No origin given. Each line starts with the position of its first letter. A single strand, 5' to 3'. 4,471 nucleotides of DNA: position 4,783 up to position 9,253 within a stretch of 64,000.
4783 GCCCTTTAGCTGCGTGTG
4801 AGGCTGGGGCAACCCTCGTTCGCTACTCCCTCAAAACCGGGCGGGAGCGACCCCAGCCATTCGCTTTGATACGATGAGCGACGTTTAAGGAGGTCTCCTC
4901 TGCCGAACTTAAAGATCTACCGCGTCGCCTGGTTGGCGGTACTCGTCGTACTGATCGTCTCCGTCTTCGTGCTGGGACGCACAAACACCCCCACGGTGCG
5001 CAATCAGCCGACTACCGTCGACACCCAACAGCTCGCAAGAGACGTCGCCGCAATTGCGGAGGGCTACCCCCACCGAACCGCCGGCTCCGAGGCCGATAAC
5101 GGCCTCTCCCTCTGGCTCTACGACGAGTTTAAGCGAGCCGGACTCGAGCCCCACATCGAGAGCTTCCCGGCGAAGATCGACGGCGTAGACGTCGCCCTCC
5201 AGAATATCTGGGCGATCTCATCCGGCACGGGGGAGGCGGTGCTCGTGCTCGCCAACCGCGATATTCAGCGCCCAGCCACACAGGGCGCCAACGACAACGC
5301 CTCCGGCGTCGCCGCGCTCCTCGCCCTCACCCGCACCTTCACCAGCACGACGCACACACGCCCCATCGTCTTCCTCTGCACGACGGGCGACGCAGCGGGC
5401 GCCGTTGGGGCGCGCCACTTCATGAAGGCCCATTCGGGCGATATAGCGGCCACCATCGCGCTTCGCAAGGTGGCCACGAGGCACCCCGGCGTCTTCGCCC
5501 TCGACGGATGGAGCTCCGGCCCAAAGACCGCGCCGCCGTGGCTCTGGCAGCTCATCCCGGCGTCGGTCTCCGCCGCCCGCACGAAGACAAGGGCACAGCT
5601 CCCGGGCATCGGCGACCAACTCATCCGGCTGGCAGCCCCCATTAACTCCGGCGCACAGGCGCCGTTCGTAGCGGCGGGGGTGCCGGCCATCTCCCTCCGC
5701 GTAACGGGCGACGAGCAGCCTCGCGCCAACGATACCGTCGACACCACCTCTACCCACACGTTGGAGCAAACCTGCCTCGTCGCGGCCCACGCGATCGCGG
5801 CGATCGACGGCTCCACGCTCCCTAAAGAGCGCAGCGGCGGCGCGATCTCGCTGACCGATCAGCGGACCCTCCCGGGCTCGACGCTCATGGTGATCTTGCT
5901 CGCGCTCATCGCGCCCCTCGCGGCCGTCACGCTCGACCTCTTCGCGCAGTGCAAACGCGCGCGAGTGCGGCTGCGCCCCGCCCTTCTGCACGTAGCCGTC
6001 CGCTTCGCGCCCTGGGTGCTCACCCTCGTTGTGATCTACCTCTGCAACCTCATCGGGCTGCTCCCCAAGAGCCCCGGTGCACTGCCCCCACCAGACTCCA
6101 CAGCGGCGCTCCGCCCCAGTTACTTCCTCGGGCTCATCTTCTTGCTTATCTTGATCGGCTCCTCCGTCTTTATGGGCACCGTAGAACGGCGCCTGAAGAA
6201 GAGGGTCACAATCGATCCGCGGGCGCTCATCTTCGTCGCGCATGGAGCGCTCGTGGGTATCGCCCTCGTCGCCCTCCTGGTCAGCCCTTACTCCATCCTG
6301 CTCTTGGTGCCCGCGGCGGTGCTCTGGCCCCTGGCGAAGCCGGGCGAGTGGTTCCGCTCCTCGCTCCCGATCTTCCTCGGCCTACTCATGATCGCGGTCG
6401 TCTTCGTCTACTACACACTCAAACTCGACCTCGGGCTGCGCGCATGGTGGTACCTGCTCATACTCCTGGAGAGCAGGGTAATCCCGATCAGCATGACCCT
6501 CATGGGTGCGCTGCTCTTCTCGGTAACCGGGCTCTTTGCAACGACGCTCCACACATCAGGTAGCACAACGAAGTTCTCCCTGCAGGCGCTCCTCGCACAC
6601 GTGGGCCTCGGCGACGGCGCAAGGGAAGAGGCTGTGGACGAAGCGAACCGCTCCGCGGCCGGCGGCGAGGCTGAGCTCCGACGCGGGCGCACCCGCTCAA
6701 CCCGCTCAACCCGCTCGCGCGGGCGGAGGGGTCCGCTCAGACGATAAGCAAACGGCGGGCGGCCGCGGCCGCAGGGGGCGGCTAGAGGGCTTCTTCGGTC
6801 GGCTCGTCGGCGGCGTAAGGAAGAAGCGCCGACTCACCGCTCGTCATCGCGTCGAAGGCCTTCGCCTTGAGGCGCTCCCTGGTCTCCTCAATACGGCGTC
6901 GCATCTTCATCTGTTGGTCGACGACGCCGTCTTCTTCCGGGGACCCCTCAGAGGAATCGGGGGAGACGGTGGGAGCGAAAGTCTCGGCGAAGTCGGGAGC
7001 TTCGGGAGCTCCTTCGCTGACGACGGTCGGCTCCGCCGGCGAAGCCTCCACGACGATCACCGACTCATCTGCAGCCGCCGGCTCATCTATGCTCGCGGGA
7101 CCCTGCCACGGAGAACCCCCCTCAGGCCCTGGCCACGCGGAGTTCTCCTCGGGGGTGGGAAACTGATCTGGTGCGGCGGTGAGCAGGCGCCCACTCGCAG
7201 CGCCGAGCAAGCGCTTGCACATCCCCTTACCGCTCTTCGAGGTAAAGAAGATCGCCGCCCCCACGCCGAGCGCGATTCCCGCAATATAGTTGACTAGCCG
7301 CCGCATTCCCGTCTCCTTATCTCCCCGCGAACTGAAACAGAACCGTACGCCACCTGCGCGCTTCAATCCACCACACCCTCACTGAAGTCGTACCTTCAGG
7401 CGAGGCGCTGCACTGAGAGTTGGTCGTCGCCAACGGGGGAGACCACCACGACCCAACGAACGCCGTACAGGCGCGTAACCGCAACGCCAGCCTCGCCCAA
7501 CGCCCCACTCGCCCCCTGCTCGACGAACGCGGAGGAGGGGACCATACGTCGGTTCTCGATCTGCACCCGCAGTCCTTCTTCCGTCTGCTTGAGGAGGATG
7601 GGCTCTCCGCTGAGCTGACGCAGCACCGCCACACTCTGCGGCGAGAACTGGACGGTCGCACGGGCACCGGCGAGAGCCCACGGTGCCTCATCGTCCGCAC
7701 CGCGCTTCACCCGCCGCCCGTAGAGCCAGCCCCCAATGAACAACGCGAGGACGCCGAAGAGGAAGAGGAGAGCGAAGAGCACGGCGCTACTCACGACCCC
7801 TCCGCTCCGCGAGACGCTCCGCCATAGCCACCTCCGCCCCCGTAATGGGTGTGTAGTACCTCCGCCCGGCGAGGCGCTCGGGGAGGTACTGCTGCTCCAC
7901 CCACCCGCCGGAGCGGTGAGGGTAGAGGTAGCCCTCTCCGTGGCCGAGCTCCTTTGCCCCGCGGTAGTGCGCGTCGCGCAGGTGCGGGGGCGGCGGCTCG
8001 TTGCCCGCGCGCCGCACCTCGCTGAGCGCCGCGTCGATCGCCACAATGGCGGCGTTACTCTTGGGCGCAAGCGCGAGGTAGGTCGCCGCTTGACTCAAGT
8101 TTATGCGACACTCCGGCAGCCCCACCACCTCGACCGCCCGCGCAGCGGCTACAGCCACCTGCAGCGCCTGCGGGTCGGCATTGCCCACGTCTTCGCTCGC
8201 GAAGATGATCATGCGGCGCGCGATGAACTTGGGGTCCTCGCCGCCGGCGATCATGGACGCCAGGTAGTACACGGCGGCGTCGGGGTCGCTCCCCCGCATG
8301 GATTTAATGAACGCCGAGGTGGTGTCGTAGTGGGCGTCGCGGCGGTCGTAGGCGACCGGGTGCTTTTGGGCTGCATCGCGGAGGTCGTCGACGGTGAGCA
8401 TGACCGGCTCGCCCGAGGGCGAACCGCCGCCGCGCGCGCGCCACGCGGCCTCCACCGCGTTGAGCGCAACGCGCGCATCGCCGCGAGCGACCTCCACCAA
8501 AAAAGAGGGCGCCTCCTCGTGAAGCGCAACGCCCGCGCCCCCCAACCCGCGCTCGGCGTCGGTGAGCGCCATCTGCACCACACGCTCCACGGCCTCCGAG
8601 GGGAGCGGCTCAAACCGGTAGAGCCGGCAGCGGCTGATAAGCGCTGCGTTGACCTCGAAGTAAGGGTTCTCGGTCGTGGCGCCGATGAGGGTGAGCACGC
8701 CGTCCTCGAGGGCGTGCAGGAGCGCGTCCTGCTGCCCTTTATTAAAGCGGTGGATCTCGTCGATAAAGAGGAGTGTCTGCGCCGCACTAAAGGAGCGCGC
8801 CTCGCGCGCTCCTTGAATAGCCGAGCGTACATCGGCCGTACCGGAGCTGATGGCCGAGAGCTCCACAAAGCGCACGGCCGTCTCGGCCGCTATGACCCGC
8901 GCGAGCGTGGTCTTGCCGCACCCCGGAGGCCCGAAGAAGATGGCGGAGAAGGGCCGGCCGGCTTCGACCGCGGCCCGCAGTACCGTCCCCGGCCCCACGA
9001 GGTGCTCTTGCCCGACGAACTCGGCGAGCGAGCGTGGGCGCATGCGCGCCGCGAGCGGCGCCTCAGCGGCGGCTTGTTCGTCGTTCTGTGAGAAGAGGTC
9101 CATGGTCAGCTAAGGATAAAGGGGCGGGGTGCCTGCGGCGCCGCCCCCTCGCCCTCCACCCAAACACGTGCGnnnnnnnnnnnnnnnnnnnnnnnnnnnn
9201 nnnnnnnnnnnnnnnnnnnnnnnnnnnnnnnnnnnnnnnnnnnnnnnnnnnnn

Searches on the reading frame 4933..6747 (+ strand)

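Call 27: search_protein_families(library=pfam, proteins=[window:4933-6747:+], max_evalue=0.00001)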
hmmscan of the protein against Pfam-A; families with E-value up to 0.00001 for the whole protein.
window:4933-6747:+ (604 aa): 1 family
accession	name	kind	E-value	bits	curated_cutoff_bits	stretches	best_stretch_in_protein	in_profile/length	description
PF04389.22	Peptidase_M28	-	2.4e-13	50.7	21.3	1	101-285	13-190/193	Peptidase family M28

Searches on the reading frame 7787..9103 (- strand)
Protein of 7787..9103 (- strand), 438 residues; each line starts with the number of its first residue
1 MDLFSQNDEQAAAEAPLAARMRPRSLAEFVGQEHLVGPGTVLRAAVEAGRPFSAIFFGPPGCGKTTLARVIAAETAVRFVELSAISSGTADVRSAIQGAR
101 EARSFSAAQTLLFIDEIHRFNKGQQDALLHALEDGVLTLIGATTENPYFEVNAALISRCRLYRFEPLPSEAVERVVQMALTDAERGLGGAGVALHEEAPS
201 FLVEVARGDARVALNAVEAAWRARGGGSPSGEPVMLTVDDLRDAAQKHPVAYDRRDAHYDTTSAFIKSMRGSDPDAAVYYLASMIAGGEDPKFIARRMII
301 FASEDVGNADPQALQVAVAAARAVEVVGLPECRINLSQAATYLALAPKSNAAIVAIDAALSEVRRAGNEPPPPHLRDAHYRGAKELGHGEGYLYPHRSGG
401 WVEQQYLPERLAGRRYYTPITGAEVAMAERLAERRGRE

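Call 12: search_protein_families(library=pfam, proteins=[window:7787-9103:-])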
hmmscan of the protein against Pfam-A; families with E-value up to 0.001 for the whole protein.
window:7787-9103:- (438 aa): 13 families
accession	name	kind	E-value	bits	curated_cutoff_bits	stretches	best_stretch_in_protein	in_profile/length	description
PF12002.13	MgsA_C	-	2.8e-67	226.2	27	1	271-433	1-165/167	MgsA AAA+ ATPase C terminal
PF16193.11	AAA_assoc_2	-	3.3e-19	69.4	34.3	1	191-270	4-81/81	AAA C-terminal domain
PF00004.35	AAA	-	5.7e-18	66.1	21.2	1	55-160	2-124/131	ATPase family associated with various cellular activities (AAA)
PF05496.18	RuvB_N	-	3.3e-16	59.9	27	1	21-140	1-116/159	Holliday junction DNA helicase RuvB P-loop domain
PF01078.27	Mg_chelatase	-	1.8e-06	27.9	20.3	0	52-72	23-43/207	Magnesium chelatase, subunit ChlI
PF07728.20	AAA_5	-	2.6e-06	27.9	22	1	55-142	3-100/139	AAA domain (dynein-related subfamily)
PF00158.32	Sigma54_activat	-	5.7e-06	26.6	20.2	1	54-146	25-131/168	Sigma-54 interaction domain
PF13173.12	AAA_14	-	3.3e-05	24.3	27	1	55-158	6-114/129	AAA domain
PF13191.12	AAA_16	-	9.9e-05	23.3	32.6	0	42-74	15-49/167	AAA ATPase domain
PF13401.12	AAA_22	-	0.00018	22.3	27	0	55-88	9-45/130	AAA domain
PF07724.20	AAA_2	-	0.00049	20.6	27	0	53-138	5-105/166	AAA domain (Cdc48 subfamily)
PF13671.12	AAA_33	-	0.00086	20.1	27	0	55-102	3-43/143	AAA domain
PF13245.12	AAA_19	-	0.00097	19.8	25.1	0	99-148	82-131/134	AAA domain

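Call 15: find_related_loci(query=window:7787-9103:-, collection=genome_contigs, flank=10000)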
Query window:7787-9103:- (438 aa) in genome_contigs; peptide patterns used: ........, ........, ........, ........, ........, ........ (x = any residue, [..] = any of these).
599 stretches matched a pattern (row limit reached: there are more); 587 encode a relative of the query (tblastn E <= 1e-3); the best 80 are kept; 80 distinct loci.
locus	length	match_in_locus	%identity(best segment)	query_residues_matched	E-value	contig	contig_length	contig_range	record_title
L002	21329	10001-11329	79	1-437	0e+0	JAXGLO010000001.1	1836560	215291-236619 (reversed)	MAG: Thermoleophilia bacterium isolate AnMBR.bin210 bin210_1, whole genome shotgun sequence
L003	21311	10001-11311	70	1-437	0e+0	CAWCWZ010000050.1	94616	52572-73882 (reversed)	MAG: uncultured Actinomycetes bacterium isolate MFD03323.bin.1.10 genome assembly, contig: contig_60905, whole genome sh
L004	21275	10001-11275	78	2-427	0e+0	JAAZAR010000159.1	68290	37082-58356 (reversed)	MAG: Actinomycetota bacterium isolate AS06rmzACSIP_445 705161_AS06, whole genome shotgun sequence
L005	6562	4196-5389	59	13-422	1e-143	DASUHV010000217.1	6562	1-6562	MAG TPA_asm: Gaiellales bacterium isolate SMAG_U1443 k141_425018, whole genome shotgun sequence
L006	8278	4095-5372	48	7-431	3e-142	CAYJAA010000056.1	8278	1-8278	MAG TPA_asm: uncultured Lachnospiraceae bacterium isolate ERP123703_co1_26 genome assembly, contig: NODE_9078_length_827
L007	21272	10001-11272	57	12-435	4e-141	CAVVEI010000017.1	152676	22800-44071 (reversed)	MAG: uncultured Actinomycetes bacterium isolate MFD04716.bin.2.57 genome assembly, contig: contig_70298, whole genome sh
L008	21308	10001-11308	55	1-435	2e-141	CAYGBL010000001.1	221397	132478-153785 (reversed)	MAG TPA_asm: uncultured Actinomycetota bacterium isolate ERP108616_co2_267 genome assembly, contig: NODE_12_length_22139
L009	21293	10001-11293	51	1-431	3e-140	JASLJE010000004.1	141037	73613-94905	MAG: Peptoniphilaceae bacterium isolate UTK.bins.50 k141_14673185, whole genome shotgun sequence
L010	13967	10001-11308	55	1-435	1e-139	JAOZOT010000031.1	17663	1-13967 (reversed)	MAG: Anaerolineae bacterium isolate GMC4.maxbin2.235_sub GMC4_3356_length_17663_cov_15.900102, whole genome shotgun sequ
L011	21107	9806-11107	51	2-435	3e-139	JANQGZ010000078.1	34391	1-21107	MAG: SAR324 cluster bacterium isolate PL23b_bin.72 k99_2886300, whole genome shotgun sequence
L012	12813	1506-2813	54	2-437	3e-139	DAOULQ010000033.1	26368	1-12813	MAG TPA_asm: Anaerolineae bacterium isolate W31_47 k127_694758, whole genome shotgun sequence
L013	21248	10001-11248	53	2-419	4e-139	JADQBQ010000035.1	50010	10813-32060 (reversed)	MAG: Clostridiales bacterium isolate Soudan_19 NODE_315_length_50010_cov_464.396177, whole genome shotgun sequence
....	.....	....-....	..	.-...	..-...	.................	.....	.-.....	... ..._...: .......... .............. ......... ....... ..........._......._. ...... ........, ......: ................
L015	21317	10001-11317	50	1-434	3e-138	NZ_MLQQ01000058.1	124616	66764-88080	Anaerobacillus arseniciselenatis strain DSM 15340 Ga0137926_169, whole genome shotgun sequence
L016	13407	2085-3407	55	1-438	1e-137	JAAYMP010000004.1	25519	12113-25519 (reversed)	MAG: Bacillota bacterium isolate AS20ysBPTH_40 4780_AS20, whole genome shotgun sequence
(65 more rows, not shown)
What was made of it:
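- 7787..9103 (-): rarA/mgsA, the left synteny anchor. calls 12, 15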
